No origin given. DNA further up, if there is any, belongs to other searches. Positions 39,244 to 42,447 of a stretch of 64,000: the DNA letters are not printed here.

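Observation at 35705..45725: ABC sugar importer with duplicated substrate-binding protein genes bracketing two non-canonical accessory genes (NHL-TPR-Yip1 membrane protein and a ~950-aa secreted protein)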

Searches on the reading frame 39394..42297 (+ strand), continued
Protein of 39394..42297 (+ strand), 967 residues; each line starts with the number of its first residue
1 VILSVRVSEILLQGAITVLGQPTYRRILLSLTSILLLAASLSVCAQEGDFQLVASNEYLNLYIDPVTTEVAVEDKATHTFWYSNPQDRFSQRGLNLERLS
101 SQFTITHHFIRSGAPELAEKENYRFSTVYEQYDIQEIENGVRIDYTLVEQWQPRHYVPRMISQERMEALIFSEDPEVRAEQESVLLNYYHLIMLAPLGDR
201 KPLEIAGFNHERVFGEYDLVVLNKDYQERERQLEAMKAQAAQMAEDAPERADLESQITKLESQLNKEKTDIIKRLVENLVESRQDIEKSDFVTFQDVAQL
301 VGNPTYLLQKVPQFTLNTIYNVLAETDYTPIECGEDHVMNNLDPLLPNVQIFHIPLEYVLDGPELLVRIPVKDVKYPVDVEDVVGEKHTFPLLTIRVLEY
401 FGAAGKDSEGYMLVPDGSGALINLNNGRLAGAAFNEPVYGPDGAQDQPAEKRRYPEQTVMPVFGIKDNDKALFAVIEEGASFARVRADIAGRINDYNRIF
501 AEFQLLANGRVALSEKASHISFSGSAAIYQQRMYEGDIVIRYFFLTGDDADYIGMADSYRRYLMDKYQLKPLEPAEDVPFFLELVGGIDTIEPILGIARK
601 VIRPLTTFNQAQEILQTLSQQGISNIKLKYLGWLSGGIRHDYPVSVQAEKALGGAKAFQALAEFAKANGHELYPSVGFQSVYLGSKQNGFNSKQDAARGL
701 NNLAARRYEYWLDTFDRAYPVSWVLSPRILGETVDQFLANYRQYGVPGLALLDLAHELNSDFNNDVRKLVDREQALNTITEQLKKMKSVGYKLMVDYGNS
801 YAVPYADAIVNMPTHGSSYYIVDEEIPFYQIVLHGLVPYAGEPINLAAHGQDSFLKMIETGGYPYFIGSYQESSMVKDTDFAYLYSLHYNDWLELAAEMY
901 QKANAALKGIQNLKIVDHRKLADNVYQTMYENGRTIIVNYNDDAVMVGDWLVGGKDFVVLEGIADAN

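Call 27: predict_structure(alignment_id=A1)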
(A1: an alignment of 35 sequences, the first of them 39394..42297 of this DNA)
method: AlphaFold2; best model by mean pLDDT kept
length: 967 residues; sequences in the alignment: 35
mean_pLDDT: 89.2   pTM: 0.82
mean pLDDT of the five models: 89.2, 88.6, 88.4, 88.2, 88.1
residues with pLDDT >= 90: 697; 70-90: 195; 50-70: 38; < 50: 37
segments of 3 or more residues with pLDDT < 50: 1-21, 37-47, 963-967
pLDDT, mean of each block of 10 residues (from residue 1): 32 33 56 54 50 97 95 95 92 89 92 80 92 96 93 88 92 85 90 90 84 91 93 93 87 92 93 93 88 93 94 86 84 90 82 97 98 93 82 96 95 97 94 91 75 85 97 97 96 93 92 63 76 94 96 97 95 93 96 90 97 97 96 94 92 97 96 96 82 93 88 79 94 95 95 93 92 96 96 96 96 92 96 97 93 96 97 91 91 96 95 95 96 96 93 96 47
secondary structure, 60 per line:
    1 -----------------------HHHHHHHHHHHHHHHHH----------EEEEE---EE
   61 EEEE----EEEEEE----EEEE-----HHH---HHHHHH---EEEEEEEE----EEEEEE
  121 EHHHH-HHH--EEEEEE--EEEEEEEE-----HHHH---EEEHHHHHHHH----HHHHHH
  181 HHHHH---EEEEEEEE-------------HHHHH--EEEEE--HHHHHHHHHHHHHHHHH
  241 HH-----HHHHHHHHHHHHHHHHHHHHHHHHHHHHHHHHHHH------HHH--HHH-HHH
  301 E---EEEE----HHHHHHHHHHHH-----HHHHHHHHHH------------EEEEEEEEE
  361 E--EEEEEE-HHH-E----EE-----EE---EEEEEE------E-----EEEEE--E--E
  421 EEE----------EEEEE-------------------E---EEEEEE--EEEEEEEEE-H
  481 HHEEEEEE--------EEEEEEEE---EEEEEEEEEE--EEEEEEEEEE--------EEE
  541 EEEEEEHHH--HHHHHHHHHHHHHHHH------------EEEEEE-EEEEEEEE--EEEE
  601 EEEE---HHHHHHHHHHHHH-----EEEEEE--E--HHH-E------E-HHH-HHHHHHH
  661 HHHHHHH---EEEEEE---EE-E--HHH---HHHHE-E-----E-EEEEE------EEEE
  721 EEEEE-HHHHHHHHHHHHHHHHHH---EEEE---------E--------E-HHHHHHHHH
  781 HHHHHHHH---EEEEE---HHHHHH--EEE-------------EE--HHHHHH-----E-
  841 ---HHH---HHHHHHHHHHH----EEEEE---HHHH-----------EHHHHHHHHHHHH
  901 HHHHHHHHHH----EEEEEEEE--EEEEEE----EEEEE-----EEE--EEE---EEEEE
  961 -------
elements in order (helices of 4 or more, strands of 3 or more residues): H24-40 E51-55 E59-64 E69-74 E79-82 H94-99 E103-110 E115-121 H122-125 E132-137 E140-147 H153-156 E160-162 H163-170 H175-185 E189-196 H210-214 E217-221 H224-242 H248-282 E305-308 H313-324 H330-339 E352-361 E364-369 E392-397 E410-414 E420-423 E434-438 E462-467 E470-478 E483-488 E497-504 E508-517 E520-529 E538-546 H552-567 E580-585 E587-594 E597-604 H608-620 E626-631 H654-667 E671-676 H692-695 E706-710 E717-725 H727-744 E748-751 H772-788 E792-796 H800-805 E808-810 H828-833 H850-860 E865-869 H873-876 H889-910 E915-922 E925-930 E935-939 E945-947 E950-952 E956-960

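Call 30: fold_search(model_id=the predicted structure, library=pdb)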
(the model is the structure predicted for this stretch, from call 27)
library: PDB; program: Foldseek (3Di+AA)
matches with E <= 10: 1293; with E <= 0.001: 535
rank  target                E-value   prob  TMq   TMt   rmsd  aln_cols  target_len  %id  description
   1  5opq_A                9.4e-30  1.00  0.49  0.69   8.1       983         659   11  A 3,6-anhydro-D-galactosidase produced by Zobellia galactanivorans. This is an exo-lytic enzyme that hydrolyzes termin (released 2017-11-29)
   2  5opq_D                3.1e-29  1.00  0.49  0.69   8.9       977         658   11  A 3,6-anhydro-D-galactosidase produced by Zobellia galactanivorans. This is an exo-lytic enzyme that hydrolyzes termin (released 2017-11-29)
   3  8rzk_A                4.1e-29  1.00  0.49  0.69   8.2       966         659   12  The Michaelis complex of ZgGH129 D486N from Zobellia galactanivorans with neo-b/k-oligo-carrageenan tetrasaccharide (b (released 2024-07-31)
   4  5wzp_A                2.3e-26  1.00  0.42  0.65   6.5       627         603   14  Alpha-N-acetylgalactosaminidase NagBb from Bifidobacterium bifidum - ligand free (released 2017-06-07)
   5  5wzn_A                6.5e-26  1.00  0.43  0.64   6.5       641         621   14  Alpha-N-acetylgalactosaminidase NagBb from Bifidobacterium bifidum - GalNAc complex (released 2017-06-07)
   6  5wzr_A                6.5e-26  1.00  0.43  0.63   6.4       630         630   14  Alpha-N-acetylgalactosaminidase NagBb from Bifidobacterium bifidum - Gal-NHAc-DNJ complex (released 2017-06-07)
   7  5wzq_A                2.0e-25  1.00  0.47  0.71   7.4       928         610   11  Alpha-N-acetylgalactosaminidase NagBb from Bifidobacterium bifidum - quadruple mutant (released 2017-06-07)
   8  5wzp_B                5.0e-25  1.00  0.42  0.65   6.5       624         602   14  Alpha-N-acetylgalactosaminidase NagBb from Bifidobacterium bifidum - ligand free (released 2017-06-07)
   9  5wzr_B                1.6e-24  1.00  0.44  0.65   6.5       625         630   14  Alpha-N-acetylgalactosaminidase NagBb from Bifidobacterium bifidum - Gal-NHAc-DNJ complex (released 2017-06-07)
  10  5wzn_B                1.8e-24  1.00  0.43  0.63   6.5       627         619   15  Alpha-N-acetylgalactosaminidase NagBb from Bifidobacterium bifidum - GalNAc complex (released 2017-06-07)
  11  5wzq_B                3.5e-24  1.00  0.43  0.65   6.1       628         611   15  Alpha-N-acetylgalactosaminidase NagBb from Bifidobacterium bifidum - quadruple mutant (released 2017-06-07)
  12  6qev_B                3.4e-18  1.00  0.32  0.24  10.0       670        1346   11  EngBF DARPin Fusion 4b B6 (released 2019-11-06)
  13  6sh9_B                3.1e-17  1.00  0.31  0.24  10.0       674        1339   11  EngBF DARPin Fusion 4b D12 (released 2019-11-06)
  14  6qfk_A                1.1e-16  1.00  0.31  0.24  10.0       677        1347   11  EngBF DARPin Fusion 4b G10 (released 2019-11-06)
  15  8a1a_A                1.5e-16  1.00  0.32  0.24   9.9       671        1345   11  Structure of a leucinostatin derivative determined by host lattice display : L1F11V1 construct (released 2022-12-07)
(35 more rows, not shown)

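Call 32: search_solved_structures(query=A1, max_evalue=10, show_alignments=4)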
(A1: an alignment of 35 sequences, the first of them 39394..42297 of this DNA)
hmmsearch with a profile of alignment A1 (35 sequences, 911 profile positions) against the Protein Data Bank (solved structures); distinct sequences matched with E-value up to 10: 7.
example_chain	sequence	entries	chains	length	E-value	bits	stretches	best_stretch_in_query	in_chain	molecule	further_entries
5opq_A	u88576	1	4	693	1.1e-07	33.3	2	1-76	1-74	3,6-anhydro-D-galactosidase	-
8rzk_A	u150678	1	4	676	3.9e-06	28.2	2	479-615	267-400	Conserved hypothetical periplasmic protein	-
8rzg_A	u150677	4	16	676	4e-06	28.2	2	479-615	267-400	Conserved hypothetical periplasmic protein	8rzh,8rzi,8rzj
5wzn_A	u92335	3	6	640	3.3e-05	25.1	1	484-614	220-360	Alpha-N-acetylgalactosaminidase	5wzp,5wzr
5wzq_A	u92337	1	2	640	7e-05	24.1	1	484-614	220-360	Alpha-N-acetylgalactosaminidase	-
9zq9_P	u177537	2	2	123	0.37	11.7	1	161-240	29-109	Poly [ADP-ribose] polymerase 2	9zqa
9r2l_A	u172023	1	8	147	3.2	8.7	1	187-287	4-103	N37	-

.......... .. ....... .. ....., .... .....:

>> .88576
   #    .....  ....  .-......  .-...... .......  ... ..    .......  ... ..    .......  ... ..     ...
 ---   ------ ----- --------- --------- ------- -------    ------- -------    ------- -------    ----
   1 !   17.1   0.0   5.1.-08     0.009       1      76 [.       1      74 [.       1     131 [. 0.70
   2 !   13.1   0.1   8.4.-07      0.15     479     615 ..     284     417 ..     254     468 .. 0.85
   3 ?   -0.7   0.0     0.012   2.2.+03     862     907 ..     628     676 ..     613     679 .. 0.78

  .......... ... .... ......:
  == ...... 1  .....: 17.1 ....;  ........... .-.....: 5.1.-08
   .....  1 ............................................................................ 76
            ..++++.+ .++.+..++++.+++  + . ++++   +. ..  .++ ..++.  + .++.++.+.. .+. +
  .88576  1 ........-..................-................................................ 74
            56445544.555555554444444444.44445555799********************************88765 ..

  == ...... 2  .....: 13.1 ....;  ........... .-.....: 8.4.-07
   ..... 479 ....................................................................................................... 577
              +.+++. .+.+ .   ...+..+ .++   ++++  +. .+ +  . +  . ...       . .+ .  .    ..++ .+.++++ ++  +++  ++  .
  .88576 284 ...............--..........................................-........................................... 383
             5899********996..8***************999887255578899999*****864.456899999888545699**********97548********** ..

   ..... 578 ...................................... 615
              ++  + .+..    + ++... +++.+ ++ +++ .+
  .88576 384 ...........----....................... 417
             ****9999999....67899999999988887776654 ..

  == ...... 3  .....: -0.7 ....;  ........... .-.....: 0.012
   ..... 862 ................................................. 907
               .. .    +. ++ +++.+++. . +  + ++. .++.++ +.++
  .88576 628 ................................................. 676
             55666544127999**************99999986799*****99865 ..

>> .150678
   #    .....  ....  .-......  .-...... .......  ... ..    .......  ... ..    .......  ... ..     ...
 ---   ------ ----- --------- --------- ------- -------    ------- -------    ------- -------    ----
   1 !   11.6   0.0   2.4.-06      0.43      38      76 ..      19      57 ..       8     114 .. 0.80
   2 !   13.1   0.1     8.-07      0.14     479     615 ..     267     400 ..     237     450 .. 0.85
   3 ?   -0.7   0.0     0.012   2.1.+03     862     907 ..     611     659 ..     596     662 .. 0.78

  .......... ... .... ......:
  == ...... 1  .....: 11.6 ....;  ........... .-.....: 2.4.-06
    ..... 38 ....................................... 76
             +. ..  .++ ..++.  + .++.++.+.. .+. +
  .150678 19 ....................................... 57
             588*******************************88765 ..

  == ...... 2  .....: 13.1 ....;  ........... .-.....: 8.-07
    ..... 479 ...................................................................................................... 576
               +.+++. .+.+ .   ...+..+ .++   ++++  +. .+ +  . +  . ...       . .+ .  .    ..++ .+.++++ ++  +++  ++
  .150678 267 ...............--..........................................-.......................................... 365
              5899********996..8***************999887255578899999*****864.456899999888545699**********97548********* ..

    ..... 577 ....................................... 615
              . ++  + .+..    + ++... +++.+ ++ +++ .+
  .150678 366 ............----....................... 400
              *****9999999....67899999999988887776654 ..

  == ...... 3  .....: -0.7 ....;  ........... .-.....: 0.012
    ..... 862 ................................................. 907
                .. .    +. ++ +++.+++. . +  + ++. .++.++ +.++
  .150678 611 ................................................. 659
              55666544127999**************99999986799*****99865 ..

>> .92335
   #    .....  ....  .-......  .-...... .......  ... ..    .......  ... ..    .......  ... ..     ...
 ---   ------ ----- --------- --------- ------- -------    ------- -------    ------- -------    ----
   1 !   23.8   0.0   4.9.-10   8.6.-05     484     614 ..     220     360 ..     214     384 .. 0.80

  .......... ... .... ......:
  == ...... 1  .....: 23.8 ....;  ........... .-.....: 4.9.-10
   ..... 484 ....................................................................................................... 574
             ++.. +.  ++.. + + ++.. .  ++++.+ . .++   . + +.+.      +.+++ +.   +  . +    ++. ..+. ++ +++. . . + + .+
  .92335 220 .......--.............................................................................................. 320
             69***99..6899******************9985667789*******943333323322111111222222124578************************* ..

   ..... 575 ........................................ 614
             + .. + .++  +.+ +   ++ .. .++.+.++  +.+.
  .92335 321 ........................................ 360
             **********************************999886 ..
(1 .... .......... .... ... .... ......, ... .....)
